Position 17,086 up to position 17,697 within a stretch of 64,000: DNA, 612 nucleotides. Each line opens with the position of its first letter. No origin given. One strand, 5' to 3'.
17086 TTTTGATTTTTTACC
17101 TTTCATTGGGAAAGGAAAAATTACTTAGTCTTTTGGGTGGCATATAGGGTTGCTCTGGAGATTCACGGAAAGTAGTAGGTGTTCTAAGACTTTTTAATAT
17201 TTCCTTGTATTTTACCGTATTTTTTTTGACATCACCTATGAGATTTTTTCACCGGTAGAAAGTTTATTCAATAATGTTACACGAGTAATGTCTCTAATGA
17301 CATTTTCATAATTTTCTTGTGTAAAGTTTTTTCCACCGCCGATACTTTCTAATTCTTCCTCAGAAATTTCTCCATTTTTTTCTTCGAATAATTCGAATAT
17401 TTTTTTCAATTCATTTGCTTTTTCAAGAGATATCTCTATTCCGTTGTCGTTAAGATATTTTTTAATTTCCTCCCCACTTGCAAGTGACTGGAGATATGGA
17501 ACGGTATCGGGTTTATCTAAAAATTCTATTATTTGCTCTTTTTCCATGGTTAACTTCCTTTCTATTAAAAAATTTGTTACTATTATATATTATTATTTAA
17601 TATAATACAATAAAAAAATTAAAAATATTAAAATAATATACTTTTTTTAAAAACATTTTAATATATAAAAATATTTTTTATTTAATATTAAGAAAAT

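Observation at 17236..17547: Nif11-type long-leader precursor with a Cys-free 30-aa core, far from the C39 transporter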

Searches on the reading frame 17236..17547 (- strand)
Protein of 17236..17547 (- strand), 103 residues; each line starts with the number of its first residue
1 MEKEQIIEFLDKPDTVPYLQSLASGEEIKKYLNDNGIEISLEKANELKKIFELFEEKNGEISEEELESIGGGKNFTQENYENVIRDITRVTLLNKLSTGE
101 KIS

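Call 3: search_protein_families(library=pfam, proteins=[window:17236-17547:-], max_evalue=10)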
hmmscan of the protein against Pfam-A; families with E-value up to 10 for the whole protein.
window:17236-17547:- (103 aa): 7 families
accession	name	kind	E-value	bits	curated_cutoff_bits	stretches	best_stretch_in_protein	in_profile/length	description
PF13405.12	EF-hand_6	-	0.0065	16.6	25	1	46-68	1-24/30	EF-hand domain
PF16595.10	Cas9_PI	-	0.0099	16.1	25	1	8-99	172-261/265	PAM-interacting domain of CRISPR-associated endonuclease Cas9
PF13624.11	SurA_N_3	-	0.026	14.8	27.2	1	19-86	88-154/162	SurA-like N-terminal domain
PF11123.14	DNA_Packaging_2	-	0.038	14.5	27.5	1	28-65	35-76/79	DNA packaging protein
PF10815.13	ComZ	-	0.06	13.8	22.2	1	27-47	16-36/55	ComZ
PF00036.39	EF-hand_1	-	0.065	13.3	25.4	1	46-68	1-24/29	EF hand domain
PF13499.12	EF-hand_7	-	0.16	12.8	30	2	25-68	21-64/67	EF-hand domain pair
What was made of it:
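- Tried and rejected: The weak EF-hand and Cas9_PI Pfam hits of the window protein (call 3) are below their cut-offs and were treated as noise from the acidic helical leader.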

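Call 4: search_protein_families(library=ncbifam, proteins=[window:17236-17547:-], max_evalue=10)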
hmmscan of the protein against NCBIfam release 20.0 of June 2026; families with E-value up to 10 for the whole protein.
window:17236-17547:- (103 aa): 3 families
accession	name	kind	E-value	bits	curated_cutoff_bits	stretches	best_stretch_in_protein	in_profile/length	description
TIGR03798.1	leader_Nif11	subfamily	0.004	17.4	32.3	1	19-72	23-68/68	Nif11-like leader peptide family RiPP precursor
NF038167.1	cyan_ocin_like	subfamily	0.016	15.4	32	1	58-79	8-29/72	CTB family bacteriocin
NF038034.1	lactGbeta_entB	subfamily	0.15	12.3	37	1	61-75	1-15/38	lactococcin G-beta/enterocin 1071B family bacteriocin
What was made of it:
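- On N11P / TIGR03798 Nif11-like leader peptide family: 17.4 bits, E 0.004 (call 4).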

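Call 5: find_homologous_proteins(query=window:17236-17547:-, max_evalue=0.01)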
Query window:17236-17547:- (103 aa): 3 proteins with E <= 0.01 among 24 candidates.
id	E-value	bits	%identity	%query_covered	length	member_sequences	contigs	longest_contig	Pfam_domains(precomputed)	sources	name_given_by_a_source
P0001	1.9e-56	206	100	100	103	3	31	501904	-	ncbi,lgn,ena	-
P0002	7.6e-44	166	84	96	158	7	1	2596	-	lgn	-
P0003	3.4e-34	135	73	90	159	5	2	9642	-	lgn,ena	-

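Call 10: find_encoding_contigs(protein=P0003, flank=10000, max_places=4)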
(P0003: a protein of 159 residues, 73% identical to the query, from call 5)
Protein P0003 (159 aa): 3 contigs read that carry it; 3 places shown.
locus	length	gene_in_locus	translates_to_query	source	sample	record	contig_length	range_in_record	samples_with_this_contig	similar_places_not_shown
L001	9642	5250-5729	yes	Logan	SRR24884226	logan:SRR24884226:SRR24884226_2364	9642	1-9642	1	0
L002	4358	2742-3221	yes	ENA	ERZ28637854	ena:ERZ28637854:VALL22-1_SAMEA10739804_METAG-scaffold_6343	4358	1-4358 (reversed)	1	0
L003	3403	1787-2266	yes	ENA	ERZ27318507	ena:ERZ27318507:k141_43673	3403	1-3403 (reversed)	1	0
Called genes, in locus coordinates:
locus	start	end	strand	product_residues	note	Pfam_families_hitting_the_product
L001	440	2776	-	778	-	PF19732:SpoIIE_N, PF07228:SpoIIE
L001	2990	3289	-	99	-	PF04545:Sigma70_r4, PF08281:Sigma70_r4_2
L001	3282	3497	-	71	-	-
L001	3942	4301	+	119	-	PF01381:HTH_3, PF12844:HTH_19 (weak), PF13443:HTH_26 (faint), PF13560:HTH_31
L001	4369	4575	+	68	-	-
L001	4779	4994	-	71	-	-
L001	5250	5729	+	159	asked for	-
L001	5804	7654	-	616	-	PF02463:SMC_N (weak), PF00664:ABC_membrane, PF00005:ABC_tran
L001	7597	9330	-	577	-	PF00664:ABC_membrane, PF00005:ABC_tran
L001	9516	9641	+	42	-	?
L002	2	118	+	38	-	?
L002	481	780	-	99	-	PF04545:Sigma70_r4, PF08281:Sigma70_r4_2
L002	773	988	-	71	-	-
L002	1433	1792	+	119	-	PF01381:HTH_3, PF12844:HTH_19 (weak), PF13443:HTH_26 (faint), PF13560:HTH_31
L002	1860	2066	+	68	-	-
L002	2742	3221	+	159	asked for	-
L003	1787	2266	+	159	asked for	-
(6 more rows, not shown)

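Call 11: find_encoding_contigs(protein=P0002, flank=10000, max_places=4)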
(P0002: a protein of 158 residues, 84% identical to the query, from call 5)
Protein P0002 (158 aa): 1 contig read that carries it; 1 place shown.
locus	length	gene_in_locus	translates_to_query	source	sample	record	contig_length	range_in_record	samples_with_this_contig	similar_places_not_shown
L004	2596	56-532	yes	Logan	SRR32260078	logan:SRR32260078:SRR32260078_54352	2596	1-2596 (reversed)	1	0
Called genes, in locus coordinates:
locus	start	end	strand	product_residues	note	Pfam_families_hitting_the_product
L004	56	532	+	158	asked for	-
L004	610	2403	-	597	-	PF00664:ABC_membrane, PF00005:ABC_tran, PF02463:SMC_N (weak)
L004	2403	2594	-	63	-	?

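Call 13: find_encoding_contigs(protein=P0001, flank=3000, max_places=10)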
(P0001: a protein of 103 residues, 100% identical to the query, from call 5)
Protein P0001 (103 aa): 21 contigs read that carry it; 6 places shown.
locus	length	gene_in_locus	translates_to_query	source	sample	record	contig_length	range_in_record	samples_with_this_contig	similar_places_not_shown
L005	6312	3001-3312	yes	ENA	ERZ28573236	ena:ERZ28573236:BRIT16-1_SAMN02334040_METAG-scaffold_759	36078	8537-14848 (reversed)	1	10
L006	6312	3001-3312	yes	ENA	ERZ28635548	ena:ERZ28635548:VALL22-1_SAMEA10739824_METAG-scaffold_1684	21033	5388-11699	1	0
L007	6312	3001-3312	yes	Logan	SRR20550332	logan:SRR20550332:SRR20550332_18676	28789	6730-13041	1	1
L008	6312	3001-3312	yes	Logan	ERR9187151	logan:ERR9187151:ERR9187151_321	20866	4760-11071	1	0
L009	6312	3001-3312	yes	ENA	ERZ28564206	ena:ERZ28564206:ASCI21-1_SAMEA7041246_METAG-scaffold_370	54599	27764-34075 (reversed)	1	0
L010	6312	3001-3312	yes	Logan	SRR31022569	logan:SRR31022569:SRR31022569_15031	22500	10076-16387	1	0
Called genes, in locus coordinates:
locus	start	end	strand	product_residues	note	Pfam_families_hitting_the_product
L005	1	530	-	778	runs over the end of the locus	PF19732:SpoIIE_N, PF07228:SpoIIE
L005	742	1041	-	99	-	PF04545:Sigma70_r4, PF08281:Sigma70_r4_2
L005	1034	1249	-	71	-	-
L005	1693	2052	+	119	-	PF01381:HTH_3, PF12844:HTH_19 (weak), PF13443:HTH_26 (faint), PF13560:HTH_31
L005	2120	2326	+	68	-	-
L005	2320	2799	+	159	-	-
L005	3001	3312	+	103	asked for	-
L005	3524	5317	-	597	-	PF00664:ABC_membrane, PF00005:ABC_tran, PF02463:SMC_N (weak)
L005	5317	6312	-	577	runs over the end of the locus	PF00664:ABC_membrane, PF00005:ABC_tran, PF02463:SMC_N (faint)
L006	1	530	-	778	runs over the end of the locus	PF19732:SpoIIE_N, PF07228:SpoIIE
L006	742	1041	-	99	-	PF04545:Sigma70_r4, PF08281:Sigma70_r4_2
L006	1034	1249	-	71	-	-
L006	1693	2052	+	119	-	PF01381:HTH_3, PF12844:HTH_19 (weak), PF13443:HTH_26 (faint), PF13560:HTH_31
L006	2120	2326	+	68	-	-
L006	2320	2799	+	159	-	-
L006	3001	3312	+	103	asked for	-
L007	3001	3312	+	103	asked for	-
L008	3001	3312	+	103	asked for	-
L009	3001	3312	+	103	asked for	-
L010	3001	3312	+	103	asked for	-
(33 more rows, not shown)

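Call 19: find_related_loci(query=A3, collection=genome_contigs, flank=10000)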
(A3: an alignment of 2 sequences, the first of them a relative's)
Query A3 (158 aa) in genome_contigs; peptide patterns used: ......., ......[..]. (x = any residue, [..] = any of these).
431 stretches matched a pattern, but none encodes a relative of the query by tblastn (E <= 1e-3).
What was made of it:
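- Tried and rejected: A pattern scan with the peptide found none (call 19).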

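Call 21: search_protein_representatives(alignment_id=A3)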
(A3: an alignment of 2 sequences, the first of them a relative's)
Query: 2 sequences, 159 profile positions. Proteins with E-value up to 0.001 (for the whole library): 70; up to 1e-10: 8; up to 1e-30: 2. The best 70 are listed.
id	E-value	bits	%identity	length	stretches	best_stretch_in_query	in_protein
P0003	1.3e-92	324.4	-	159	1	1-159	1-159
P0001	6.1e-47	175.9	-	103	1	1-99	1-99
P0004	1.7e-28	115.9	-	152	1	2-155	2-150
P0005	1.9e-25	106.0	-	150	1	1-156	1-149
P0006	2.0e-20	89.7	-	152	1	1-157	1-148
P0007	2.3e-20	89.5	-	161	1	1-157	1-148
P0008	6.3e-17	78.3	-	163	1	1-153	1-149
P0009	6.7e-15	71.8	-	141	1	1-128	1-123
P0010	6.6e-10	55.5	-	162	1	6-153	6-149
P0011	1.7e-07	47.7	-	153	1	23-126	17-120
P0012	7.2e-07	45.6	-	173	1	18-117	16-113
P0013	8.7e-07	45.4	-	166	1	9-156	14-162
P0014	9.1e-07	45.3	-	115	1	1-113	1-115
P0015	2.0e-06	44.2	-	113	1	17-75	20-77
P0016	2.6e-06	43.9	-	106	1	10-76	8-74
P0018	5.0e-06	42.9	-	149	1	1-74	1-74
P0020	6.6e-06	42.5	-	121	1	3-110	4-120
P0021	7.8e-06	42.3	-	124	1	1-75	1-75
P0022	8.2e-06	42.2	-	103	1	1-74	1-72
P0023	2.4e-05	40.7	-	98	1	61-156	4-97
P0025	2.7e-05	40.5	-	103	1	1-74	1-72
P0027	2.9e-05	40.4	-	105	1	4-96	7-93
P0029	5.1e-05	39.6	-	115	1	8-94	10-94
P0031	6.0e-05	39.4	-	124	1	25-102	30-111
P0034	6.4e-05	39.3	-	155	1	1-114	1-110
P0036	7.5e-05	39.1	-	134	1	3-76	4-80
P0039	1.0e-04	38.6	-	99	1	1-97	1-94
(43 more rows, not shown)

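Call 24: search_protein_families(library=ncbifam, alignment_id=A4, max_evalue=0.01)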
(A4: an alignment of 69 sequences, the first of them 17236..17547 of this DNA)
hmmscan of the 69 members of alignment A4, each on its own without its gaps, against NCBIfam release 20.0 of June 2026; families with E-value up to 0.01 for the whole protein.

A. member 1, window:17236-17547:- (103 aa): 1 family
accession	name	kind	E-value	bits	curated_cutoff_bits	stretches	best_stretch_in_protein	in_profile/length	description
TIGR03798.1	leader_Nif11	subfamily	0.004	17.4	32.3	1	19-72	23-68/68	Nif11-like leader peptide family RiPP precursor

B. families by the number of members that match (of 69 scanned): 25 families
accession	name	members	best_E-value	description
TIGR03798.1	leader_Nif11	49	2.9e-15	Nif11-like leader peptide family RiPP precursor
TIGR03949.1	bact_IIb_cerein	23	5.2e-06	class IIb bacteriocin, lactobin A/cerein 7B family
NF038167.1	cyan_ocin_like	15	3.1e-06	CTB family bacteriocin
TIGR03793.1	leader_NHLP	8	0.00013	NHLP leader peptide family RiPP precursor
NF038034.1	lactGbeta_entB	2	0.00091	lactococcin G-beta/enterocin 1071B family bacteriocin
NF033456.1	RiPP_CCRG-2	2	0.002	CCRG-2 family RiPP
NF038399.1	NH_RiPP_Os17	2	0.0028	Os1348 family NHLP clan protein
NF011557.0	PRK14981.2-3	2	0.0034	DNA-directed RNA polymerase subunit F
NF041410.1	XopAW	1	1.3e-17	XopAW family type III secretion system calcium-binding effector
NF038285.1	deiodinase_rel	1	3.4e-10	deiodinase family protein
NF053806.1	lanmdlnLanM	1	1e-05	lanmodulin LanM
TIGR04092.1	LTA_DltD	1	8.5e-05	D-alanyl-lipoteichoic acid biosynthesis protein DltD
NF002598.0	PRK02253.1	1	0.0014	deoxyuridine 5'-triphosphate nucleotidohydrolase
TIGR04149.1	GG_sam_targ_CFB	1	0.0017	TIGR04149 family rSAM-modified RiPP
NF040985.1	MamG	1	0.003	magnetosome protein MamG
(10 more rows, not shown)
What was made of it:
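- On N11P / TIGR03798 Nif11-like leader peptide family: 49 of 69 relatives hit TIGR03798 (call 24).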

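Call 25: search_protein_families(library=pfam, alignment_id=A4, max_evalue=0.01)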
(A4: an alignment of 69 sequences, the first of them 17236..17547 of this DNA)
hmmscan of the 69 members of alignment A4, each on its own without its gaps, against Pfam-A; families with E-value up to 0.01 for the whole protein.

A. member 1, window:17236-17547:- (103 aa): 2 families
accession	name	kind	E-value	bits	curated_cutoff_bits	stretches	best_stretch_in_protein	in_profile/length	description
PF13405.12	EF-hand_6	-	0.0065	16.6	25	0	46-68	1-24/30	EF-hand domain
PF16595.10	Cas9_PI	-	0.0099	16.1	25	0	8-99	172-261/265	PAM-interacting domain of CRISPR-associated endonuclease Cas9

B. families by the number of members that match (of 69 scanned): 39 families (the first 25 are shown)
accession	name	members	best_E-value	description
PF10439.15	Bacteriocin_IIc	13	1.7e-05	Bacteriocin class II with double-glycine leader peptide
PF07862.16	Nif11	7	1.1e-08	Nif11 domain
PF10815.13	ComZ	4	0.0013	ComZ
PF13405.12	EF-hand_6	3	8.6e-29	EF-hand domain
PF11123.14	DNA_Packaging_2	3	0.00088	DNA packaging protein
PF13499.12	EF-hand_7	2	4.4e-37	EF-hand domain pair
PF06103.16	DUF948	2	2e-06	Bacterial protein of unknown function (DUF948)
PF25325.1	EF-hand_EFHB_C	2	0.0031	EFHB C-terminal EF-hand domain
PF00036.39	EF-hand_1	1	4.6e-35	EF hand domain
PF13833.12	EF-hand_8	1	1.1e-28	EF-hand domain pair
PF13202.12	EF-hand_5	1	8.5e-28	EF hand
PF14658.12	EF-hand_9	1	3.4e-11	EF-hand domain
PF10591.15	SPARC_Ca_bdg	1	4.8e-11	Secreted protein acidic and rich in cysteine Ca binding region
PF21008.3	AIF-1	1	2.2e-10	Allograft inflammatory factor 1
PF12763.14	EH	1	5.3e-07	EH domain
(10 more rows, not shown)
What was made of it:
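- On N11P / TIGR03798 Nif11-like leader peptide family: 7 of 69 relatives hit, best E 1.1e-8 (call 25).
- Relatives carry bacteriocin-like hydrophobic cores: 23 of 69 hit TIGR03949 and 13 hit Bacteriocin_IIc (calls 24, 25).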

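Call 29: list_cluster_members(proteins=[P0001, P0002, P0003])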
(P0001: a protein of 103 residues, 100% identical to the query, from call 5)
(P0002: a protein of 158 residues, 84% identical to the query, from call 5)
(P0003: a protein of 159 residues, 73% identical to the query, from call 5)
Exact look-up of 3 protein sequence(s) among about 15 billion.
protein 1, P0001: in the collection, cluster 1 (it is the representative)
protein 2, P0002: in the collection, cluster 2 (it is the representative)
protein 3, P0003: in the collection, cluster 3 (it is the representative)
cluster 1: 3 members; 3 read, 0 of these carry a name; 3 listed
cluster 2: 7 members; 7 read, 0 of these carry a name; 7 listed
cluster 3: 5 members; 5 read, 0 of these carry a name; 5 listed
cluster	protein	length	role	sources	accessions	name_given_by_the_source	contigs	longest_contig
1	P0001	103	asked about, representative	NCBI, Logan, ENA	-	-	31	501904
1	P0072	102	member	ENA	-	-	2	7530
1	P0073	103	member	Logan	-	-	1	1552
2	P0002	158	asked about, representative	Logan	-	-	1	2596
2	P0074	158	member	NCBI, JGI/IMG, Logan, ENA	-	-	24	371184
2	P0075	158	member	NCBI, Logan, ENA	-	-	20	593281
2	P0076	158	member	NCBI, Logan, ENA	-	-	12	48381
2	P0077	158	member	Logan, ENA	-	-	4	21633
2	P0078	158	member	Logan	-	-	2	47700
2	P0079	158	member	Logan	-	-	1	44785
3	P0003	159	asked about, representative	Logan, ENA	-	-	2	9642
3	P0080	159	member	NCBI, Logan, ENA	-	-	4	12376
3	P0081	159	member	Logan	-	-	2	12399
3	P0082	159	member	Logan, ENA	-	-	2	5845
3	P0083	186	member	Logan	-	-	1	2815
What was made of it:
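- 17236..17547 (-): Precursor gene, short allele (103 aa, stop TAG at 17236-17238). The identical protein is on at least 31 contigs (calls 5, 13, 29).
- Checked: The identical protein occurs on at least 31 public contigs (calls 5, 13, 29).
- The allele is frequent in metagenomes (calls 13, 29). No full-length version of this allele exists among the clustered public proteins (calls 5, 29).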

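Call 32: find_encoding_contigs(protein=P0074, flank=10000, max_places=3)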
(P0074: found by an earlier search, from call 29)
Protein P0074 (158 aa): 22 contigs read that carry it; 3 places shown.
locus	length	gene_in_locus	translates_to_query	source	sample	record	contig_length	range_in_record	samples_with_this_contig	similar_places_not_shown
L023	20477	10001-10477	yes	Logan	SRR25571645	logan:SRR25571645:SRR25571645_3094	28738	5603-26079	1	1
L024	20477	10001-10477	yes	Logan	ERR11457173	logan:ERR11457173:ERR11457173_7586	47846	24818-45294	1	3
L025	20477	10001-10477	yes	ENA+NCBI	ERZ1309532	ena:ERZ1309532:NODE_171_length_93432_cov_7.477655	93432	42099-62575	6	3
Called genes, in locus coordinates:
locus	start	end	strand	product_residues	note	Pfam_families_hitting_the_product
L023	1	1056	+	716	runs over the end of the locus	PF03412:Peptidase_C39, PF09778:Guanylate_cyc_2 (faint), PF00664:ABC_membrane, PF00005:ABC_tran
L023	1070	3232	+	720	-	PF00664:ABC_membrane, PF00005:ABC_tran, PF02463:SMC_N (faint)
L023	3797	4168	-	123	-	-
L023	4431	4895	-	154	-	-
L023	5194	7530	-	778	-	PF19732:SpoIIE_N, PF07228:SpoIIE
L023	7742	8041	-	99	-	PF04545:Sigma70_r4, PF08281:Sigma70_r4_2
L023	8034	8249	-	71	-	-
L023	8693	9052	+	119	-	PF01381:HTH_3, PF12844:HTH_19 (weak), PF13443:HTH_26 (faint), PF13560:HTH_31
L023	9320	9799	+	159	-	-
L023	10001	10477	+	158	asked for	-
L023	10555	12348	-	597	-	PF00664:ABC_membrane, PF00005:ABC_tran, PF02463:SMC_N (weak)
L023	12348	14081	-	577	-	PF00664:ABC_membrane, PF00005:ABC_tran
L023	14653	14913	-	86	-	PF12116:SpoIIID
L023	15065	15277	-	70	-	-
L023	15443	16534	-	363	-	PF00091:Tubulin, PF12327:FtsZ_C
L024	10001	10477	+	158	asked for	-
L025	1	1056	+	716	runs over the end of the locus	PF03412:Peptidase_C39, PF09778:Guanylate_cyc_2 (faint), PF00664:ABC_membrane, PF00005:ABC_tran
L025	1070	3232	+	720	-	PF00664:ABC_membrane, PF00005:ABC_tran, PF02463:SMC_N (faint)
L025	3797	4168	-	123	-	-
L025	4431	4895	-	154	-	-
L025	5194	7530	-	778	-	PF19732:SpoIIE_N, PF07228:SpoIIE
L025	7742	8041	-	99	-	PF04545:Sigma70_r4, PF08281:Sigma70_r4_2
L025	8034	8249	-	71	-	-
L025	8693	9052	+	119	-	PF01381:HTH_3, PF12844:HTH_19 (weak), PF13443:HTH_26 (faint), PF13560:HTH_31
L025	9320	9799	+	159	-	-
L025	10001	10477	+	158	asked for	-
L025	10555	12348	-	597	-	PF00664:ABC_membrane, PF00005:ABC_tran, PF02463:SMC_N (weak)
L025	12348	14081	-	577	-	PF00664:ABC_membrane, PF00005:ABC_tran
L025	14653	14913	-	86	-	PF12116:SpoIIID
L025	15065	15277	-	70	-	-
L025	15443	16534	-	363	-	PF00091:Tubulin, PF12327:FtsZ_C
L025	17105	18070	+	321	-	PF01210:NAD_Gly3P_dh_N, PF07479:NAD_Gly3P_dh_C, PF20618:GPD_NAD_C_bact (weak)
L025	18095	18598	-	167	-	PF00583:Acetyltransf_1, PF13673:Acetyltransf_10 (weak), PF13508:Acetyltransf_7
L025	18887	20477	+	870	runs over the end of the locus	PF07517:SecA_DEAD, PF01043:SecA_PP_bind, PF21090:P-loop_SecA, PF07516:SecA_SW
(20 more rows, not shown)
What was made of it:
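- Synteny is identical (calls 10, 11, 13, 32). The locus is vertically inherited among sporulation and division genes (calls 13, 32).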

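Call 33: find_encoding_contigs(protein=P0004, flank=10000, max_places=3)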
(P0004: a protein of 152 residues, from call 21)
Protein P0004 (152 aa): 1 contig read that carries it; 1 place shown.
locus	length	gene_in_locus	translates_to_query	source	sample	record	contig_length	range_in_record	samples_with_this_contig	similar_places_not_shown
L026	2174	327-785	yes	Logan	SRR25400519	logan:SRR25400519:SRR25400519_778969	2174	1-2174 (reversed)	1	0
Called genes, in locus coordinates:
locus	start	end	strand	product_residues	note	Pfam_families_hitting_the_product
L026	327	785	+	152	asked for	-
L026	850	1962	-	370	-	PF00091:Tubulin, PF12327:FtsZ_C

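Call 38: find_encoding_contigs(protein=P0005, flank=10000, max_places=2)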
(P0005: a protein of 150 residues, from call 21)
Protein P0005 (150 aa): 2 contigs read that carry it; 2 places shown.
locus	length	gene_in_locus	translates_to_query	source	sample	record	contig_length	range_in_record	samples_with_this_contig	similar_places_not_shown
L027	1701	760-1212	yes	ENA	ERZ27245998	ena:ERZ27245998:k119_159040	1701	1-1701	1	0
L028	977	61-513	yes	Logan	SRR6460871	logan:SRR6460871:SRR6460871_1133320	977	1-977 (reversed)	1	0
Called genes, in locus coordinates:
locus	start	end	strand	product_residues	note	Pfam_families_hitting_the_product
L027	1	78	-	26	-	?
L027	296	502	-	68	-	-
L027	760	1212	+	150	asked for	-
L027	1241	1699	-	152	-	?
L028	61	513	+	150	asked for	-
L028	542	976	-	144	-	?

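Call 39: find_encoding_contigs(protein=P0006, flank=10000, max_places=2)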
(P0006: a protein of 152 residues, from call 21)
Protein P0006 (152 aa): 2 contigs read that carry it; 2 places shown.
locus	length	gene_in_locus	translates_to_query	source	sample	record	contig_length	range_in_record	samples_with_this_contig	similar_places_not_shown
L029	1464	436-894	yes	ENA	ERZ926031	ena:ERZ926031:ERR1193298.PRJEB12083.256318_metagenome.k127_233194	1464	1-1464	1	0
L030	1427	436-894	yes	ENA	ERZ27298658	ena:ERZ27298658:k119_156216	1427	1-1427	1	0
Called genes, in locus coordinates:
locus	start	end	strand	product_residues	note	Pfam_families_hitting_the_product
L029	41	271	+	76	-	-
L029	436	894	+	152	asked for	-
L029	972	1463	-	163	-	?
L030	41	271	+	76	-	-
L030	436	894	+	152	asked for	-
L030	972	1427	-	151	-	?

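Call 40: find_encoding_contigs(protein=P0007, flank=10000, max_places=2)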
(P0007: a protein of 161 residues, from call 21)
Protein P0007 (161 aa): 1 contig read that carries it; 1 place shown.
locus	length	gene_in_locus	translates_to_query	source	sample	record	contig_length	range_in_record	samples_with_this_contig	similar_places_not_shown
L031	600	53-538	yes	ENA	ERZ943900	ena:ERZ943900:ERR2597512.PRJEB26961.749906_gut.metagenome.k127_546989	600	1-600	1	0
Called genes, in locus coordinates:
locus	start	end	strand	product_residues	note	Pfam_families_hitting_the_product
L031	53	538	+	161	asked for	-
